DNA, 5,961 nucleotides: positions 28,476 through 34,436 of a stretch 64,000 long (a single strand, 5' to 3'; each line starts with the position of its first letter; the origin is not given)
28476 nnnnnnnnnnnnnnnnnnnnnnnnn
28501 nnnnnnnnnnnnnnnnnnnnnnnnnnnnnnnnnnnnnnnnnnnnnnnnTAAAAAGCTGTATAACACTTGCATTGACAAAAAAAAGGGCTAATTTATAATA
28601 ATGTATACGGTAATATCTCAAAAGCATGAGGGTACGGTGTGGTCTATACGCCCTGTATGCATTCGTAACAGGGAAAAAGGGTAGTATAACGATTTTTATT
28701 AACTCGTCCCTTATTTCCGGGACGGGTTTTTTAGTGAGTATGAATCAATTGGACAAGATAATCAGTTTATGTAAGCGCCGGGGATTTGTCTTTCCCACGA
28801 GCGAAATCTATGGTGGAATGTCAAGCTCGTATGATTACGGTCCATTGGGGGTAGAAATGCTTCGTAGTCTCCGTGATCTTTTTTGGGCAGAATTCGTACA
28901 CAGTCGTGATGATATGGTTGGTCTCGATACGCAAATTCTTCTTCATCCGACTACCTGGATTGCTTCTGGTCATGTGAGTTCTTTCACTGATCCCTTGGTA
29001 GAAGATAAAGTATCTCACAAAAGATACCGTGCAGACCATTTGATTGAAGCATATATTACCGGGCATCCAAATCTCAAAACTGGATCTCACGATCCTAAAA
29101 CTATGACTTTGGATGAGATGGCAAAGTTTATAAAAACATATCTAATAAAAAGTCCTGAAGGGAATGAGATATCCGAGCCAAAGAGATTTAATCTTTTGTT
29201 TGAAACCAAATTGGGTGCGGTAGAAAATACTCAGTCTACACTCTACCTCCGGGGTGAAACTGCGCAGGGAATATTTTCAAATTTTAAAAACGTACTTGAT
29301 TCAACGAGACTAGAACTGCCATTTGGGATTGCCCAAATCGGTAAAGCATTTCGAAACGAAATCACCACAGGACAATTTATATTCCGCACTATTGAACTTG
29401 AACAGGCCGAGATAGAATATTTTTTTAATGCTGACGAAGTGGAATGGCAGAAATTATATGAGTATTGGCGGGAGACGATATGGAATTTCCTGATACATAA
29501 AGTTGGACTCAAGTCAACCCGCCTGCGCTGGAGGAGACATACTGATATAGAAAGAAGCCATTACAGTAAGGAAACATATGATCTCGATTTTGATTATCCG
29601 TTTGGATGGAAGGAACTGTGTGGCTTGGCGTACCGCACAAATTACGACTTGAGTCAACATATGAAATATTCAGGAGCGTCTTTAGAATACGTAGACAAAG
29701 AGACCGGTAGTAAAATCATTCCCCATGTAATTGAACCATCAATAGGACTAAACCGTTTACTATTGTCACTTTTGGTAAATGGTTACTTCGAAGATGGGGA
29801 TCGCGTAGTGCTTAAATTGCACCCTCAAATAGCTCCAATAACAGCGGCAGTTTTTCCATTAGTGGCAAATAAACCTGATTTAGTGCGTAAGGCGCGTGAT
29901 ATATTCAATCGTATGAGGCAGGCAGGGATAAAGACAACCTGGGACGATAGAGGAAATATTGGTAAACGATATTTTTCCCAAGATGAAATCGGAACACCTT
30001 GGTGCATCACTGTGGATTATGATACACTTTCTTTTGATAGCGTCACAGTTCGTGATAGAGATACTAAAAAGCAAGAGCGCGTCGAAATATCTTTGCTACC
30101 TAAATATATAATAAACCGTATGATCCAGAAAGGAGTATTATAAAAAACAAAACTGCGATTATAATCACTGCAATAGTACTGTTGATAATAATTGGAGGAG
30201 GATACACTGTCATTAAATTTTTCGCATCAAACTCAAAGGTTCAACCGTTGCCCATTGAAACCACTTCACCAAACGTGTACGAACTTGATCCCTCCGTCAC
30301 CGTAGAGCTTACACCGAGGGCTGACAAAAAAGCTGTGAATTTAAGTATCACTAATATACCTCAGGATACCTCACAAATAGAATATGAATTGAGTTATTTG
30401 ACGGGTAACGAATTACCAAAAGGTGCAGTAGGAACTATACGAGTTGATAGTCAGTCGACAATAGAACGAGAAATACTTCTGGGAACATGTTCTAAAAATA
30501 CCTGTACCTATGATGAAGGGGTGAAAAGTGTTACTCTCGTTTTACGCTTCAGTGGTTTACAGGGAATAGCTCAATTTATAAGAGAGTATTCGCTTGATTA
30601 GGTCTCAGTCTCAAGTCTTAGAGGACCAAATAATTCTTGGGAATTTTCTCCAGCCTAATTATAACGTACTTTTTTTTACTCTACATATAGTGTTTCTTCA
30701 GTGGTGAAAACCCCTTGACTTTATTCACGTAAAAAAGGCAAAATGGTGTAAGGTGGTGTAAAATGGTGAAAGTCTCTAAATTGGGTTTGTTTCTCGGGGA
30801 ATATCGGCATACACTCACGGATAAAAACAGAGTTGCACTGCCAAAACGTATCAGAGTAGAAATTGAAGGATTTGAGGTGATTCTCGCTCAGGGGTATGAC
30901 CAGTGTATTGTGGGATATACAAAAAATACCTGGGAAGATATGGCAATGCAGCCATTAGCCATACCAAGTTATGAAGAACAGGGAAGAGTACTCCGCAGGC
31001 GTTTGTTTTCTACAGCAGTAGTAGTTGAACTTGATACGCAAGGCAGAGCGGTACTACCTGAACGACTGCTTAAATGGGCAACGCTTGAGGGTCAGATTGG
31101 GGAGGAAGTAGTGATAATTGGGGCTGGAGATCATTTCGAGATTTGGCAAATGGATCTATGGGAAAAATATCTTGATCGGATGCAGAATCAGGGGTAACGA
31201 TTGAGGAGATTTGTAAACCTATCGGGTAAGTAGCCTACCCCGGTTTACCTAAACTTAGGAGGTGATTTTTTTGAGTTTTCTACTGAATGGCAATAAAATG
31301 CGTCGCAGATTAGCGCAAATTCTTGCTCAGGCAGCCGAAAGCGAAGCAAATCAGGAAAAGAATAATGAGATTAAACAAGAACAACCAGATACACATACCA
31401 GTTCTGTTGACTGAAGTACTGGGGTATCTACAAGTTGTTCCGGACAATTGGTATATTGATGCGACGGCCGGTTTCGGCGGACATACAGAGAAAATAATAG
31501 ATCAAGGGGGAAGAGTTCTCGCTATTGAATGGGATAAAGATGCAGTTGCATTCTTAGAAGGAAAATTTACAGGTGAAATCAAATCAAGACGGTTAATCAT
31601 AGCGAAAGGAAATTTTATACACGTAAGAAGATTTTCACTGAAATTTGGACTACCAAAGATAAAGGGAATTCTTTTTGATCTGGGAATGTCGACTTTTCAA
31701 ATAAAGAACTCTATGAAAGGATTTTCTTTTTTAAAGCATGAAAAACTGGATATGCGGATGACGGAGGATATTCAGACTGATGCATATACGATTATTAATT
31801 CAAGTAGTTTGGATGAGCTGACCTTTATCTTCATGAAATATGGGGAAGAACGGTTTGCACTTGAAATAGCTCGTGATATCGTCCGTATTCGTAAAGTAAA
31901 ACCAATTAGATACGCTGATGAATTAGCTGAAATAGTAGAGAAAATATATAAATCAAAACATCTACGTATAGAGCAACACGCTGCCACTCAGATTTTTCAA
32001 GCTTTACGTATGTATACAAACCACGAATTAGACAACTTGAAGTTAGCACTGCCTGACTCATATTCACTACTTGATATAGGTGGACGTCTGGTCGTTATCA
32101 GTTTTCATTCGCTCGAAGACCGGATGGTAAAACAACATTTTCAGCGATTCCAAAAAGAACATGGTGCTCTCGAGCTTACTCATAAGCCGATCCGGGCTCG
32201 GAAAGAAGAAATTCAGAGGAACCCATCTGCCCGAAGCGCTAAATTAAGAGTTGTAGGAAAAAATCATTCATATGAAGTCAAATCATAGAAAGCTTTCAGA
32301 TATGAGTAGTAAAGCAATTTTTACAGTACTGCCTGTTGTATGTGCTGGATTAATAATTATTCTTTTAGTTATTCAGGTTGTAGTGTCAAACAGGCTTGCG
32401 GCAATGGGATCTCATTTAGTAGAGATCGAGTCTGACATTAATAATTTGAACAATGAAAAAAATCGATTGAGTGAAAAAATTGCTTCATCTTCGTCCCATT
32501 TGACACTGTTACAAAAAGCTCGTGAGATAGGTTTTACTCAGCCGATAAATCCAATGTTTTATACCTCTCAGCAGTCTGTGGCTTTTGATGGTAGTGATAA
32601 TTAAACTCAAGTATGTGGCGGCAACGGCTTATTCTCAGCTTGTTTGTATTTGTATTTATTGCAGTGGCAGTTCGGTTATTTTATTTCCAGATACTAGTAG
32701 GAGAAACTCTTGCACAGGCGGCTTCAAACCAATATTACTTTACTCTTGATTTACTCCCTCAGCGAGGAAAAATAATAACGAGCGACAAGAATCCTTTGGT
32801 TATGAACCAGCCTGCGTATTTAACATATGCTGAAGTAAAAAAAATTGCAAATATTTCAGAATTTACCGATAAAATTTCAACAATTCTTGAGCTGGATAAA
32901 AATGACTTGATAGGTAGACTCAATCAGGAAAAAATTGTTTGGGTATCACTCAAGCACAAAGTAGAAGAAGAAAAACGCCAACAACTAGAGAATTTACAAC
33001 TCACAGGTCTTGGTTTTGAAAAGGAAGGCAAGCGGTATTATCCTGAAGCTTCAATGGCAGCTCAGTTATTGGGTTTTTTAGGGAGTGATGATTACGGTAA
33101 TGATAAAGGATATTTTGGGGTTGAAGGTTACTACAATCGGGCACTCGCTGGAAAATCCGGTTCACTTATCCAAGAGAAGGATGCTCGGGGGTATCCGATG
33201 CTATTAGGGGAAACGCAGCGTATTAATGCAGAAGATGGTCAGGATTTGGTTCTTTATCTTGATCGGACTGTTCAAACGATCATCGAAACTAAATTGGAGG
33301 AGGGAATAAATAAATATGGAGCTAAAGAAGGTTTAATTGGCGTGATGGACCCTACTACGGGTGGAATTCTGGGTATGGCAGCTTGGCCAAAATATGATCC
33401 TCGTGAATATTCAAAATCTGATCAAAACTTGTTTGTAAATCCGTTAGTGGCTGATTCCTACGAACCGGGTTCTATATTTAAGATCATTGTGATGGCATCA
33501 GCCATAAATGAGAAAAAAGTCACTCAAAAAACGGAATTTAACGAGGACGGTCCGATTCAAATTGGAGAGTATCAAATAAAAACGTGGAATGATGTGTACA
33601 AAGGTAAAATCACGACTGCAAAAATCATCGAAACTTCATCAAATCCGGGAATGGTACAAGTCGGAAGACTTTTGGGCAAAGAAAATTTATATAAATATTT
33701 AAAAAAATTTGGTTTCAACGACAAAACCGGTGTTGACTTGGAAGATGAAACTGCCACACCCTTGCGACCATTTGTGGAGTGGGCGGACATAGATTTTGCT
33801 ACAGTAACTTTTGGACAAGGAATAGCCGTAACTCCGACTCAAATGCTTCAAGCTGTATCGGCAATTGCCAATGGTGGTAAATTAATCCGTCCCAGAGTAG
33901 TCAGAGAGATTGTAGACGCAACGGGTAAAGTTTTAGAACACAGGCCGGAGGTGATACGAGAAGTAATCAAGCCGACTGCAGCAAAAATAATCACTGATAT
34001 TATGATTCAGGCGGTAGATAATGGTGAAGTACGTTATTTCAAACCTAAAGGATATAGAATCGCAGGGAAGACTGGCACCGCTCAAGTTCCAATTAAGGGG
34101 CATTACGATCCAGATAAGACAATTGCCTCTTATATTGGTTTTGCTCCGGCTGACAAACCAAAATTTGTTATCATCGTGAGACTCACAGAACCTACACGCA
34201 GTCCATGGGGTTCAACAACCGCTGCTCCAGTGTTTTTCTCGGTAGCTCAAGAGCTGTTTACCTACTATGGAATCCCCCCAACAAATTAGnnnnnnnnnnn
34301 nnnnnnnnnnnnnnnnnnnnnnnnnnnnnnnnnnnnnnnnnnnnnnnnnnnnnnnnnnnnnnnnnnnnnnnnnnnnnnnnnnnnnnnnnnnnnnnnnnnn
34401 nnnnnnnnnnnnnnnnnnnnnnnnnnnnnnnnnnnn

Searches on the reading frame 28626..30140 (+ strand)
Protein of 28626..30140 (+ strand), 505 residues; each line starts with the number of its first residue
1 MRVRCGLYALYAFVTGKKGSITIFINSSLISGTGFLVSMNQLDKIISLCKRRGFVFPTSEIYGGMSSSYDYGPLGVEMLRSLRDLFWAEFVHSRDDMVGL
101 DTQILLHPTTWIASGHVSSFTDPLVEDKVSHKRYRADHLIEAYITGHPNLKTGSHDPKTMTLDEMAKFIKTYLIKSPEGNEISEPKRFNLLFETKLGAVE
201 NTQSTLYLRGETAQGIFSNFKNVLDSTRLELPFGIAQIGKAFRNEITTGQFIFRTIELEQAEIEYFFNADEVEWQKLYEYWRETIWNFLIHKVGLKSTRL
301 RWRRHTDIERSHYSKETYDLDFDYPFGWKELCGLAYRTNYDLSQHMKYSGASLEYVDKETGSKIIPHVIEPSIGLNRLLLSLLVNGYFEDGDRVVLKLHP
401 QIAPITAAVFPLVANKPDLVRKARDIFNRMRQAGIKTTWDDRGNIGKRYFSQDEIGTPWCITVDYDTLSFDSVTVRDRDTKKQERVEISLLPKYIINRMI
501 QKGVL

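Call 5: search_protein_families(library=pfam, proteins=[window:28626-30140:+], max_evalue=0.01)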
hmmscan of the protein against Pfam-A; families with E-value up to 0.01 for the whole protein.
window:28626-30140:+ (505 aa): 2 families
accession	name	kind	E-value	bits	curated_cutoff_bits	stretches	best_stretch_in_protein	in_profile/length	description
PF03129.25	HGTP_anticodon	-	1.7e-18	67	21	1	407-497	2-93/94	Anticodon binding domain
PF00587.30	tRNA-synt_2b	-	7.8e-10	39.5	29.3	1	203-383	8-176/179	tRNA synthetase class II core domain (G, H, P, S and T)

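Call 42: search_protein_families(library=ncbifam, proteins=[window:28626-30140:+], max_evalue=0.00001)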
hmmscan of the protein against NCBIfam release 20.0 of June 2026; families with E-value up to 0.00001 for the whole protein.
window:28626-30140:+ (505 aa): 7 families
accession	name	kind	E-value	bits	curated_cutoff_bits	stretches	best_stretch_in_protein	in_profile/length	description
NF003211.1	PRK04173.1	equivalog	1.2e-172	574.9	312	1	43-495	2-454/454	glycine--tRNA ligase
TIGR00389.1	glyS_dimeric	equivalog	1.7e-139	466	243.3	3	42-283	3-233/565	glycine--tRNA ligase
NF011484.0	PRK14894.1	equivalog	1.6e-113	379.7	1050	3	180-390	113-336/539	glycine--tRNA ligase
NF008979.1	PRK12325.1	exception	6.3e-12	45.1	550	1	346-490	290-431/437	proline--tRNA ligase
NF006625.0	PRK09194.1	equivalog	1.5e-10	40.6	558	1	373-490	440-553/559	proline--tRNA ligase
TIGR00408.1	proS_fam_I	equivalog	1.6e-08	33.9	437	1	203-493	97-375/475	proline--tRNA ligase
TIGR00409.1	proS_fam_II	equivalog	6.2e-06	25.4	306.7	0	371-492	444-562/568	proline--tRNA ligase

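Call 90: list_cluster_members(proteins=[P0201, P0320, P0001, window:28626-30140:+, window:52515-53693:+])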
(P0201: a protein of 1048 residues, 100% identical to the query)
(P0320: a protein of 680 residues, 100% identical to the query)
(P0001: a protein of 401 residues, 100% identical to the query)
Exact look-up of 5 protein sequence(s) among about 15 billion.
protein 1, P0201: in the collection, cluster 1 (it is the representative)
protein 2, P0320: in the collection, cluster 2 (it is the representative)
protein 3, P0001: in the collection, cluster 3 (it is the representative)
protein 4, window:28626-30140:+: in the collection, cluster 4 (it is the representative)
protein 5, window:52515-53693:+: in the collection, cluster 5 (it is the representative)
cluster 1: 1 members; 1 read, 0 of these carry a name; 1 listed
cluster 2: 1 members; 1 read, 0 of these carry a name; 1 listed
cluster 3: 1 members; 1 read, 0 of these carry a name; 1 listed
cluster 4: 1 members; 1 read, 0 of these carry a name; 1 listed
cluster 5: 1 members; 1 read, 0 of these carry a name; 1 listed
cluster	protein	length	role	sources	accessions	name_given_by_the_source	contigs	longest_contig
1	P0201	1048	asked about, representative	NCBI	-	-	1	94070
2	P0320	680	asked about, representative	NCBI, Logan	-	-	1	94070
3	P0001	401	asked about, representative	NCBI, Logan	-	-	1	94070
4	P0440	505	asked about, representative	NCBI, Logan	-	-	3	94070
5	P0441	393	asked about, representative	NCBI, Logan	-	-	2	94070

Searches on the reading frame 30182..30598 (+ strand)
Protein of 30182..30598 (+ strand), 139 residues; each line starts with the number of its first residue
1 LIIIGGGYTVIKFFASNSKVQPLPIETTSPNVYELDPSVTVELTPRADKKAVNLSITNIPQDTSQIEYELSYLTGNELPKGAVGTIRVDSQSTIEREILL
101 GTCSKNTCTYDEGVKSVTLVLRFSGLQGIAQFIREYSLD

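Call 5: search_protein_families(library=pfam, proteins=[window:30182-30598:+], max_evalue=0.01)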
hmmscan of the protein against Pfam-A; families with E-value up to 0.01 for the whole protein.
window:30182-30598:+ (139 aa): 0 families

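Call 12: search_protein_families(library=pfam, proteins=[window:30182-30598:+], max_evalue=10)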
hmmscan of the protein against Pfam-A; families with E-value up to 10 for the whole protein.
window:30182-30598:+ (139 aa): 1 family
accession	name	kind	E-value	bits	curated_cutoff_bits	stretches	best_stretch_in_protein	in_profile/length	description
PF14819.11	QueF_N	-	0.041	14.7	25.6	1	43-93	13-65/111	Nitrile reductase, 7-cyano-7-deazaguanine-reductase N-term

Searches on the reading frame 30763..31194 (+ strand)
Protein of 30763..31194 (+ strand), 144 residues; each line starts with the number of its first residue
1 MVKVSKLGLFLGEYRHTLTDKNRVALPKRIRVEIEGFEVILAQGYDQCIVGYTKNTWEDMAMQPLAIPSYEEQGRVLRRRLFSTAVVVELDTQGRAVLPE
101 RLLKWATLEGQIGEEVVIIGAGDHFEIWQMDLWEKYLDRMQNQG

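Call 5: search_protein_families(library=pfam, proteins=[window:30763-31194:+], max_evalue=0.01)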
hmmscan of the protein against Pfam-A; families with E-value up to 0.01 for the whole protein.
window:30763-31194:+ (144 aa): 1 family
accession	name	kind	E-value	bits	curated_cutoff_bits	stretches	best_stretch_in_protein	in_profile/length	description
PF02381.23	MraZ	-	8.7e-26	90.1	23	2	81-141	1-57/72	MraZ protein, putative antitoxin-like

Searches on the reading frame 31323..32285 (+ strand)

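Call 5: search_protein_families(library=pfam, proteins=[window:31323-32285:+], max_evalue=0.01)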
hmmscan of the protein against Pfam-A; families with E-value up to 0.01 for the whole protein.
window:31323-32285:+ (321 aa): 1 family
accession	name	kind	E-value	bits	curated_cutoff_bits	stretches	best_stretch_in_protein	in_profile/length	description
PF01795.25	Methyltransf_5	-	7.7e-83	278.9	27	1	22-313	2-308/309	MraW methylase family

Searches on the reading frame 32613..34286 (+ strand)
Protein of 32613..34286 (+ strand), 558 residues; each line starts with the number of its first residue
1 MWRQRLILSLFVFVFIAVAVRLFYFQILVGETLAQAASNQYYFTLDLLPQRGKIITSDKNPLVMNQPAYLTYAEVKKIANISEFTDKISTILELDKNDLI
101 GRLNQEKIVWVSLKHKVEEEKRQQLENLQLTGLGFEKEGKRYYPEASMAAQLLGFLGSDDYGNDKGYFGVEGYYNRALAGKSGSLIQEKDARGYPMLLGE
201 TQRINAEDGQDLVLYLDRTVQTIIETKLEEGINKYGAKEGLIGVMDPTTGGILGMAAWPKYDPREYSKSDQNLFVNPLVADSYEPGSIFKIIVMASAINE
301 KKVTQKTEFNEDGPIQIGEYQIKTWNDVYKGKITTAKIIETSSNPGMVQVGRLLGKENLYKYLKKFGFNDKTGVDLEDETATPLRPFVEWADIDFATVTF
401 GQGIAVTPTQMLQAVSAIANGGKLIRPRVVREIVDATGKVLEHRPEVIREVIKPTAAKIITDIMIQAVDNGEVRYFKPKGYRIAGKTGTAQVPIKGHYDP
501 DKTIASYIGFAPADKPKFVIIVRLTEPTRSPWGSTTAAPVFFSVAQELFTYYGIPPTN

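Call 43: search_protein_families(library=pfam, proteins=[window:32613-34286:+], max_evalue=0.001)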
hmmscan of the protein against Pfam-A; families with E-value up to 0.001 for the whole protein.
window:32613-34286:+ (558 aa): 3 families
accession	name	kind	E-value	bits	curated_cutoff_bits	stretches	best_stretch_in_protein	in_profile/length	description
PF00905.27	Transpeptidase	-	1.8e-69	234.6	22.1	1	241-541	2-294/299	Penicillin binding protein transpeptidase domain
PF03717.20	PBP_dimer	-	8.2e-16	59.4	24.4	1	49-194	4-174/180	Penicillin-binding Protein dimerisation domain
PF13354.11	Beta-lactamase2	-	3e-06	27.2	22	1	281-490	19-190/214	Beta-lactamase enzyme family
